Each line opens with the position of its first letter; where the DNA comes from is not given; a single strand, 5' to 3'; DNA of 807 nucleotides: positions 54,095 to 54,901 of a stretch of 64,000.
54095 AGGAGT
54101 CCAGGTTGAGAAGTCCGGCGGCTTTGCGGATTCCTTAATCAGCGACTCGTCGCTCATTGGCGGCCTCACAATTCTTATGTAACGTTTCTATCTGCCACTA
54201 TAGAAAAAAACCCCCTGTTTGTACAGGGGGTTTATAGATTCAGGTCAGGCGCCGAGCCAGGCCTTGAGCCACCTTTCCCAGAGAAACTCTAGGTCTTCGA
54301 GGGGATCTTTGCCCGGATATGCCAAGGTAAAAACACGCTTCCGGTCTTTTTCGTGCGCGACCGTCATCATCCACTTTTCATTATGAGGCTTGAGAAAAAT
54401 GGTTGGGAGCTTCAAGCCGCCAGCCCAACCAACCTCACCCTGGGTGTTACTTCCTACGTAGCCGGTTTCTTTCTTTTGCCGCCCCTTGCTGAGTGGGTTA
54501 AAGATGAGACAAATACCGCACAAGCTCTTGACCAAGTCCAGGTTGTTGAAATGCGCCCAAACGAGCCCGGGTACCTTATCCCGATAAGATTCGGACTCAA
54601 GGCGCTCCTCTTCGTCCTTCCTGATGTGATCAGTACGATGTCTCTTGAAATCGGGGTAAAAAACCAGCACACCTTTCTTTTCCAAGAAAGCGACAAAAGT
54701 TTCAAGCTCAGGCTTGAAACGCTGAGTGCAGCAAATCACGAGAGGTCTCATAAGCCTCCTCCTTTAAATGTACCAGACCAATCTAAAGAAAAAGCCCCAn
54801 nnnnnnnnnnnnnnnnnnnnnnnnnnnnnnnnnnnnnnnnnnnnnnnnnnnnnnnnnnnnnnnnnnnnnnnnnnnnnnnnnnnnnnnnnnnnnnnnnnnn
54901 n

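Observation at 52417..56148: Clustered deoxynucleotide-salvage/processing genes with two paralogous nucleoside-2-deoxyribosyltransferase-like proteins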

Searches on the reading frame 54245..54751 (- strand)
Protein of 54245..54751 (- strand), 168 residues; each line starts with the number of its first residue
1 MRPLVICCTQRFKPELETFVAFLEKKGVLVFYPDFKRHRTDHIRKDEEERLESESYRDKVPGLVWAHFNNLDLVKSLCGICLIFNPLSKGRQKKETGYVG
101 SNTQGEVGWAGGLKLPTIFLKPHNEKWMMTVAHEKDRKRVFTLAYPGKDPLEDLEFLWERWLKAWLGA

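Call 3: search_protein_families(library=pfam, max_evalue=1, proteins=[window:54245-54751:-])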
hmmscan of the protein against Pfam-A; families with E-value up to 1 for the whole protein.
window:54245-54751:- (168 aa): 0 families

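Call 4: search_protein_families(library=ncbifam, max_evalue=1, proteins=[window:54245-54751:-])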
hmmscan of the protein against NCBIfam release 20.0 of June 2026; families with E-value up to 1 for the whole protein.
window:54245-54751:- (168 aa): 0 families

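Call 7: search_solved_structures(query=window:54245-54751:-, max_evalue=10, show_alignments=2)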
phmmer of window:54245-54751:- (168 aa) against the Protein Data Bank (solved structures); distinct sequences matched with E-value up to 10: 9.
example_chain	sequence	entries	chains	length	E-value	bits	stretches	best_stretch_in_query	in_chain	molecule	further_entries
6n5m_B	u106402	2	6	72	0.34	13.5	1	15-55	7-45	TNFAIP3-interacting protein 1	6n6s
6n6r_B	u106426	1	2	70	0.37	13.4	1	17-55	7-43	TNFAIP3-interacting protein 1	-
4jem_A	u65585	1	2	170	0.68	12.6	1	102-151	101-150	CMP/hydroxymethyl CMP hydrolase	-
7eao_B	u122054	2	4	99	0.7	12.5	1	15-54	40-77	TNFAIP3-interacting protein 1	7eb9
8wg0_A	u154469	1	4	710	0.7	12.5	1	84-149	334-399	Candidate alpha-glucosidase Glycoside hydrolase family 97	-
8wg1_A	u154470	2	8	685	0.8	12.3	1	84-149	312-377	Candidate alpha-glucosidase Glycoside hydrolase family 97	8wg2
4jel_A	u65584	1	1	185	0.82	12.3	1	102-151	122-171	CMP/hydroxymethyl CMP hydrolase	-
7eal_B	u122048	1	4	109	0.83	12.3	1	15-53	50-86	TNFAIP3-interacting protein 1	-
4ohr_A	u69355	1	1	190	0.84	12.2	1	102-151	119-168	CMP/hydroxymethyl CMP hydrolase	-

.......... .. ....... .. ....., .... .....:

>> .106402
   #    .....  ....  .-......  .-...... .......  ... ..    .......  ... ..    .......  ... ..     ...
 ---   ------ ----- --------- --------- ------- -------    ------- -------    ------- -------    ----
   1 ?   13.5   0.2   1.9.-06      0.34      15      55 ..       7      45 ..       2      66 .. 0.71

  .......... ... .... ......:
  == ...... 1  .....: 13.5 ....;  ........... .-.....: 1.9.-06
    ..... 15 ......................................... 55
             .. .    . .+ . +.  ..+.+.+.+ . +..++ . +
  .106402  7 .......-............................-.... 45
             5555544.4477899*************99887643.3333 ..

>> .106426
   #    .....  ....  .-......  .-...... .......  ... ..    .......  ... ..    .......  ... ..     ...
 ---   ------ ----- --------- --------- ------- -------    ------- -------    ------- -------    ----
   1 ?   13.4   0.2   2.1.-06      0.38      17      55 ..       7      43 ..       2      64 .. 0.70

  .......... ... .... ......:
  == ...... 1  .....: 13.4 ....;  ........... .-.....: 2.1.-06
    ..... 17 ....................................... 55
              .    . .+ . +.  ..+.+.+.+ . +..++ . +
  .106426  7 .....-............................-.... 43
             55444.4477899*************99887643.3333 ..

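Call 9: find_homologous_proteins(query=window:54245-54751:-)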
Query window:54245-54751:- (168 aa): 11 proteins with E <= 0.001 among 61 candidates.
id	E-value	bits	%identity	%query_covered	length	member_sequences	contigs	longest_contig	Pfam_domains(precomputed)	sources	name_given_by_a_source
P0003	5.3e-114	396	100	100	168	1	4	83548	-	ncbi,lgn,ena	-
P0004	1.5e-93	329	83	100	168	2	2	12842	-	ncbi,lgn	-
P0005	3.6e-78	279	73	100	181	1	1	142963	-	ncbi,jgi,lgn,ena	-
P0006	6.6e-73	262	69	99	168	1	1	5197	-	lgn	-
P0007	2.0e-72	260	66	99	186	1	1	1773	-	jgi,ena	-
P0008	5.0e-72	259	66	99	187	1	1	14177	-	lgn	-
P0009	1.1e-68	248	66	99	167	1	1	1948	-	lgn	-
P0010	6.6e-55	203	55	99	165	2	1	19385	-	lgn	-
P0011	1.4e-53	199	54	99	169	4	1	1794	-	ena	-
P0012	1.8e-46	176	52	99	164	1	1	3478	-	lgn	-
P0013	2.0e-42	163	49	99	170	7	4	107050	-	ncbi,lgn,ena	ncbi:MAG: hypothetical protein AAB389_02470 [Patescibacteria group bacterium]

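Call 13: search_solved_structures(query=A1, max_evalue=10, show_alignments=3)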
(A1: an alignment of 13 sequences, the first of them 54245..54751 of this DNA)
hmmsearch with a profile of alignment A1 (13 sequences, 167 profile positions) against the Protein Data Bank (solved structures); distinct sequences matched with E-value up to 10: 11.
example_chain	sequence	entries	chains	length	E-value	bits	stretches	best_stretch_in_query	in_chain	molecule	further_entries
3ksk_A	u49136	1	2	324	0.016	18.1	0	112-165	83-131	Type-2 restriction enzyme PvuII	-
6n5m_B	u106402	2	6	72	0.18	14.8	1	15-60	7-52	TNFAIP3-interacting protein 1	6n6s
6n6r_B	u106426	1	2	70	0.21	14.5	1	15-60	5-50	TNFAIP3-interacting protein 1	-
6eri_BT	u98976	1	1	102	0.44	13.5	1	41-79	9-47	30S ribosomal protein S20, chloroplastic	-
7eao_B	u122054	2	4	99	0.6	13.1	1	15-58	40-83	TNFAIP3-interacting protein 1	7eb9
5x8p_t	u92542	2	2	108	0.6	13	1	41-79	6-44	protein S20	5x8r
7eal_B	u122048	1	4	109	0.64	13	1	15-58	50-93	TNFAIP3-interacting protein 1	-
5mmj_t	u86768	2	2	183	1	12.3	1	40-79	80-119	plastid ribosomal protein bS20c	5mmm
8snb_1d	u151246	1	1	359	1.2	12.1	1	18-58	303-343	Tex33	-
7oya_L1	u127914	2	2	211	1.9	11.4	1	100-139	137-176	60S ribosomal protein L13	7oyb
7ju4_0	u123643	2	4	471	1.9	11.4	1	35-97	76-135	Dynein regulatory complex subunit 4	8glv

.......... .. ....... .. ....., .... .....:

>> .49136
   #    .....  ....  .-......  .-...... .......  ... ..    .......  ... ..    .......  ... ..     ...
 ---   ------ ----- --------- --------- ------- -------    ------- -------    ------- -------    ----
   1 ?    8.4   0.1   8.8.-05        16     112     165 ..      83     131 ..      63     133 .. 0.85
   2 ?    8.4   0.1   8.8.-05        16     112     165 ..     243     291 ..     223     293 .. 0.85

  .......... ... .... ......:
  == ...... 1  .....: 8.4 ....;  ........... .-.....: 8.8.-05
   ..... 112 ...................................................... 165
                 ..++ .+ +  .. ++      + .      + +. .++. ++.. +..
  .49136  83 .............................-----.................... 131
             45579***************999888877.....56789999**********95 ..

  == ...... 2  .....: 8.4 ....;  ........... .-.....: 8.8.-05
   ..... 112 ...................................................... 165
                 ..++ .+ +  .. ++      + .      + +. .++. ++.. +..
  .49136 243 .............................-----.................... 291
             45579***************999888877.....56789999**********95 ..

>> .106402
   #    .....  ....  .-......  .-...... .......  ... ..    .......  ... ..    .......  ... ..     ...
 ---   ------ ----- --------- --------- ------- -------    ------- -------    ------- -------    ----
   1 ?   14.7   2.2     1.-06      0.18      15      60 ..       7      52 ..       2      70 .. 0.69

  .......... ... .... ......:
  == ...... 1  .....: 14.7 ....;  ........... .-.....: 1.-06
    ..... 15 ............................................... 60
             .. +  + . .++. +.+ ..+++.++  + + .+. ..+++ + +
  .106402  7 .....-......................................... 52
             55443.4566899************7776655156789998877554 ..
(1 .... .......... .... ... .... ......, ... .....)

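Call 14: find_encoding_contigs(protein=P0013, flank=6000, max_places=4)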
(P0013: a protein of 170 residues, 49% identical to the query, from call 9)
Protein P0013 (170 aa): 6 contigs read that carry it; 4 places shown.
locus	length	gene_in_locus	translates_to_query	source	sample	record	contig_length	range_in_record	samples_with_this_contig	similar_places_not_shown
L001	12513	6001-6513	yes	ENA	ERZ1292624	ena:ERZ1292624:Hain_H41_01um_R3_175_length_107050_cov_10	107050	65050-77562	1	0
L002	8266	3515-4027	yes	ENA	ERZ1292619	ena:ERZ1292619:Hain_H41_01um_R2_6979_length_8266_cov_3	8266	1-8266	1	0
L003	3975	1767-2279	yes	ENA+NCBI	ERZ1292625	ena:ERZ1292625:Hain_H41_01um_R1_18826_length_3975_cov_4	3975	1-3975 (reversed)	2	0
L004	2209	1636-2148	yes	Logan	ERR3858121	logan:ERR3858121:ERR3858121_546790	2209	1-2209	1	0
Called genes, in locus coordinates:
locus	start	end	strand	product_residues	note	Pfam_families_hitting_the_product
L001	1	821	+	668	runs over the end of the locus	PF02518:HATPase_c, PF00204:DNA_gyraseB, PF01751:Toprim, PF00986:DNA_gyraseB_C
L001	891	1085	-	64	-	-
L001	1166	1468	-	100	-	-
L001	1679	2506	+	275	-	PF03630:Fumble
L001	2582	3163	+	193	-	PF00702:Hydrolase (weak)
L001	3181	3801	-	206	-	-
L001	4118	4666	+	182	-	PF02357:NusG, PF00467:KOW (weak)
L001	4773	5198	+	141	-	PF03946:Ribosomal_L11_N, PF00298:Ribosomal_L11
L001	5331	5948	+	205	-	PF00383:dCMP_cyt_deam_1, PF14437:MafB19-deam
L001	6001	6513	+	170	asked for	-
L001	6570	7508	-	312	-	PF00625:Guanylate_kin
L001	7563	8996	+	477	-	PF02934:GatB_N, PF02637:GatB_Yqey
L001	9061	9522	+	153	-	-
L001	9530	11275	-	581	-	PF07973:tRNA_SAD, PF00587:tRNA-synt_2b, PF03129:HGTP_anticodon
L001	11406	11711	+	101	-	-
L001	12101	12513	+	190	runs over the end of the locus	PF20803:PaaX_M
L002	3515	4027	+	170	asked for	-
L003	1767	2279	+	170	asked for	-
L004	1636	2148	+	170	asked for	-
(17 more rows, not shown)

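Call 15: find_encoding_contigs(protein=P0005, flank=6000, max_places=3)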
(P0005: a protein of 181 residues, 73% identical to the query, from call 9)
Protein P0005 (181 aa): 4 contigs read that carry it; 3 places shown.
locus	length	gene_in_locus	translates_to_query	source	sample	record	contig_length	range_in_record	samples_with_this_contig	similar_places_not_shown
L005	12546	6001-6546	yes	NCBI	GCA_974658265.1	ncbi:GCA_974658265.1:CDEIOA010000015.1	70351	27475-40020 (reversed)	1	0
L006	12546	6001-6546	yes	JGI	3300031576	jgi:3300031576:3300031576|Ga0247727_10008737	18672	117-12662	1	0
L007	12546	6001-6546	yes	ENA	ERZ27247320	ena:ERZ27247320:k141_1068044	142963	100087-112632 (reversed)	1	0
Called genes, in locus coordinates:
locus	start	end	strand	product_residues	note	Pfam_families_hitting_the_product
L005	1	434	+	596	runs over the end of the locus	-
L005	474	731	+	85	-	-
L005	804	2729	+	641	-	PF02518:HATPase_c, PF00204:DNA_gyraseB, PF01751:Toprim, PF00986:DNA_gyraseB_C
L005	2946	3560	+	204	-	PF02357:NusG, PF00467:KOW (faint)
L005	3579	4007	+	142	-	PF03946:Ribosomal_L11_N, PF00298:Ribosomal_L11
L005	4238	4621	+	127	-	-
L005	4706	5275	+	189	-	PF00293:NUDIX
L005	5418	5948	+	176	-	PF02223:Thymidylate_kin, PF01712:dNK (weak)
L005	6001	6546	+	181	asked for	-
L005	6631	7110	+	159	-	-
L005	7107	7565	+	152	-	-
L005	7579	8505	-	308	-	PF00625:Guanylate_kin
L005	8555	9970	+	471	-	PF02934:GatB_N, PF02637:GatB_Yqey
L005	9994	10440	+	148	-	-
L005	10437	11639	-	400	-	PF00587:tRNA-synt_2b, PF03129:HGTP_anticodon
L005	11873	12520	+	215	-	-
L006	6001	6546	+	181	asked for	-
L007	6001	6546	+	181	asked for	-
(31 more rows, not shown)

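Call 16: predict_structure(alignment_id=A1)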
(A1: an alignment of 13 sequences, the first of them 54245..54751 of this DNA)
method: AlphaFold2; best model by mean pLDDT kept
length: 168 residues; sequences in the alignment: 13
mean_pLDDT: 86.4   pTM: 0.84
mean pLDDT of the five models: 86.4, 73.5, 73.2, 69.8, 57.9
residues with pLDDT >= 90: 83; 70-90: 59; 50-70: 26; < 50: 0
segments of 3 or more residues with pLDDT < 50: none
pLDDT, mean of each block of 10 residues (from residue 1): 93 92 97 79 66 68 76 95 88 82 87 93 89 86 92 96 93
secondary structure, 60 per line:
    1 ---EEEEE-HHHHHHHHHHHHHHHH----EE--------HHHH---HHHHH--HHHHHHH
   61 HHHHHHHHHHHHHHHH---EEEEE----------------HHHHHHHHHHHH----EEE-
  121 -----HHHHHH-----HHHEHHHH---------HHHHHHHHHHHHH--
elements in order: E4-8 H10-25 H40-43 H47-51 H54-76 E80-84 H101-112 E117-119 H126-131 H141-144 H154-166
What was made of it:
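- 54245..54751 (-): Paralog B (168 aa): 'B-type' divergent NDT/DNPH1-superfamily protein. Predicted nucleophile is Glu106. AF2 pLDDT is 86.4 (call 16).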

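Call 19: fold_search(model_id=the predicted structure, library=pdb)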
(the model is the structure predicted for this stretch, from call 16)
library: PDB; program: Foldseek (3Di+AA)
matches with E <= 10: 818; with E <= 0.001: 0
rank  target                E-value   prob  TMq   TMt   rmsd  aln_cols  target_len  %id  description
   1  8qc0_A                2.5e-02  0.99  0.54  0.59   5.5       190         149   14  Nucleoside 2'deoxyribosyltransferase from Chroococcidiopsis thermalis PCC 7203 WT ribosylated (released 2024-02-21)
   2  9mud_A                5.1e-02  0.38  0.28  0.21  11.8       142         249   14  Cryo-EM structure of CRISPR-associated cA4 bound Cat1 Pentagonal filament assembly (released 2025-04-16)
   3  8of6_I                7.4e-02  0.92  0.46  0.51   6.4       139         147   14  Structure of YtoQ (released 2024-03-27)
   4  8qc0_D                9.5e-02  0.85  0.45  0.50   5.4       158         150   15  Nucleoside 2'deoxyribosyltransferase from Chroococcidiopsis thermalis PCC 7203 WT ribosylated (released 2024-02-21)
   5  2gx6                  9.5e-02  0.77  0.34  0.23   5.5       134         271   15  Rational stabilization of E. coli ribose binding protein (released 2007-03-20)
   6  8of6_A                1.1e-01  0.85  0.45  0.50   6.4       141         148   14  Structure of YtoQ (released 2024-03-27)
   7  1d5w_B                1.1e-01  0.77  0.38  0.49   6.0       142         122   13  PHOSPHORYLATED FIXJ RECEIVER DOMAIN (released 2000-10-11)
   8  7pva_D                1.4e-01  0.63  0.34  0.14   6.2       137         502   13  1.9 Angstrom crystal structure of dimeric PorX, co-crystallized in the presence of zinc (released 2022-12-14)
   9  4c6t_B                1.5e-01  0.18  0.26  0.26  10.9       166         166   14  Crystal structure of the RPS4 and RRS1 TIR domain heterodimer (released 2014-05-28)
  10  3mil_B                1.8e-01  0.16  0.29  0.23  13.0       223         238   12  Crystal structure of isoamyl acetate-hydrolyzing esterase from Saccharomyces cerevisiae (released 2010-11-24)
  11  7dlw_D                2.0e-01  0.44  0.38  0.19   6.5       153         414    8  Crystal structure of Arabidopsis ACS7 in complex with PPG (released 2021-09-29)
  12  1viv_B                2.1e-01  0.12  0.22  0.21  14.0       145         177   12  Crystal structure of a hypothetical protein (released 2003-12-30)
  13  6l25_B                2.4e-01  0.09  0.21  0.16   9.3       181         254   13  Deoxyribonuclease from Staphylococcus aureus (released 2020-05-13)
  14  3lt5_A                2.5e-01  0.51  0.42  0.35  10.4       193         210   10  X-ray Crystallographic structure of a Pseudomonas Aeruginosa Azoreductase in complex with balsalazide (released 2010-05-12)
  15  1usl_D                2.5e-01  0.47  0.36  0.38   7.6       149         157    9  Structure Of Mycobacterium tuberculosis Ribose-5-Phosphate Isomerase, RpiB, Rv2465c, Complexed With Phosphate. (released 2004-01-02)
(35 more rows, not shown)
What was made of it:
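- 54245..54751 (-): The Foldseek top PDB hit is NDT 8qc0 (prob 0.99, E 0.025; call 19).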

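Call 20: search_protein_representatives(alignment_id=A1)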
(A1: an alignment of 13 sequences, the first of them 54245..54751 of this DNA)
Query: 13 sequences, 167 profile positions. Proteins with E-value up to 0.001 (for the whole library): 110; up to 1e-10: 26; up to 1e-30: 6. The best 110 are listed.
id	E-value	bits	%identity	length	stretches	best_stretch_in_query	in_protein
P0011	2.3e-74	264.9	-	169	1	1-166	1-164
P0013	3.3e-72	257.9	-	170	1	1-166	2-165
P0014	5.3e-35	136.9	-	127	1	43-166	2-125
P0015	3.6e-34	134.2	-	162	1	6-166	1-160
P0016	1.2e-33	132.4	-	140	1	1-131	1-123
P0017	5.1e-31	124.0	-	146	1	1-122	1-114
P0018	3.6e-30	121.2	-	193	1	1-122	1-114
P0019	1.7e-29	119.0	-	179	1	1-126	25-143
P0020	2.7e-28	115.1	-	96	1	5-90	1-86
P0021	7.7e-28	113.6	-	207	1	3-124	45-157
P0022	7.1e-27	110.5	-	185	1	1-118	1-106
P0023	1.1e-26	109.8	-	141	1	1-120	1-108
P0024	2.4e-26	108.7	-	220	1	1-127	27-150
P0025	3.5e-25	104.9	-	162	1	1-135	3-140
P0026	1.1e-24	103.3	-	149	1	1-117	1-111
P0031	3.8e-19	85.3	-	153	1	1-140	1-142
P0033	6.3e-18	81.4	-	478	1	2-122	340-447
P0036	2.1e-12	63.4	-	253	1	2-126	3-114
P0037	3.7e-11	59.3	-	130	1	1-124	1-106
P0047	4.1e-09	52.7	-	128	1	1-126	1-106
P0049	1.2e-08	51.1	-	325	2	2-118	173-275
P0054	4.5e-07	46.0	-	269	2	22-126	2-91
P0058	1.6e-06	44.3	-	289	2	63-131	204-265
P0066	5.4e-06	42.5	-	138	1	4-124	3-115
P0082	4.4e-05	39.6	-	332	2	4-119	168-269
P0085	5.8e-05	39.2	-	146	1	4-120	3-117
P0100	2.8e-04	37.0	-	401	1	3-121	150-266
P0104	2.9e-04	36.9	-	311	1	1-122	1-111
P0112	4.9e-04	36.2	-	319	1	1-125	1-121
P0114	5.1e-04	36.1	-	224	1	4-126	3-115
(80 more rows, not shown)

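Call 23: search_protein_families(library=pfam, alignment_id=A2, max_evalue=0.01)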
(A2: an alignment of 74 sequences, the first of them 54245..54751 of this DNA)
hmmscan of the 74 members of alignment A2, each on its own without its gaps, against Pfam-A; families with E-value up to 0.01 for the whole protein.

A. member 1, window:54245-54751:- (168 aa): 0 families

B. families by the number of members that match (of 74 scanned): 10 families
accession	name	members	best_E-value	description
PF05014.21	Nuc_deoxyrib_tr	44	1.2e-09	Nucleoside 2-deoxyribosyltransferase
PF15891.11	Nuc_deoxyri_tr2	7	0.0001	Nucleoside 2-deoxyribosyltransferase like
PF01931.24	NTPase_I-T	3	2.5e-24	Protein of unknown function DUF84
PF00152.25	tRNA-synt_2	1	3.5e-67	tRNA synthetases class II (D, K and N)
PF03102.20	NeuB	1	7.9e-42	NeuB family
PF01336.31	tRNA_anti-codon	1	1.5e-06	OB-fold nucleic acid binding domain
PF03819.22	MazG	1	0.00019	MazG nucleotide pyrophosphohydrolase domain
PF01409.25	tRNA-synt_2d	1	0.00064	tRNA synthetases class II core domain (F)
PF08826.15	DMPK_coil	1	0.0011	DMPK coiled coil domain like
PF24658.1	DUF7647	1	0.0079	Domain of unknown function (DUF7647)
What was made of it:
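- On Pfam PF05014 Nuc_deoxyrib_tr: 44 of 74 more distant homologs do hit it, the best at 1.2e-9 (call 23), so the link is transitive only.
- Checked: 44 of 74 homologs from an exhaustive HMM search hit PF05014 (calls 20, 23).
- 44 of 74 homologs hit PF05014 (call 23).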
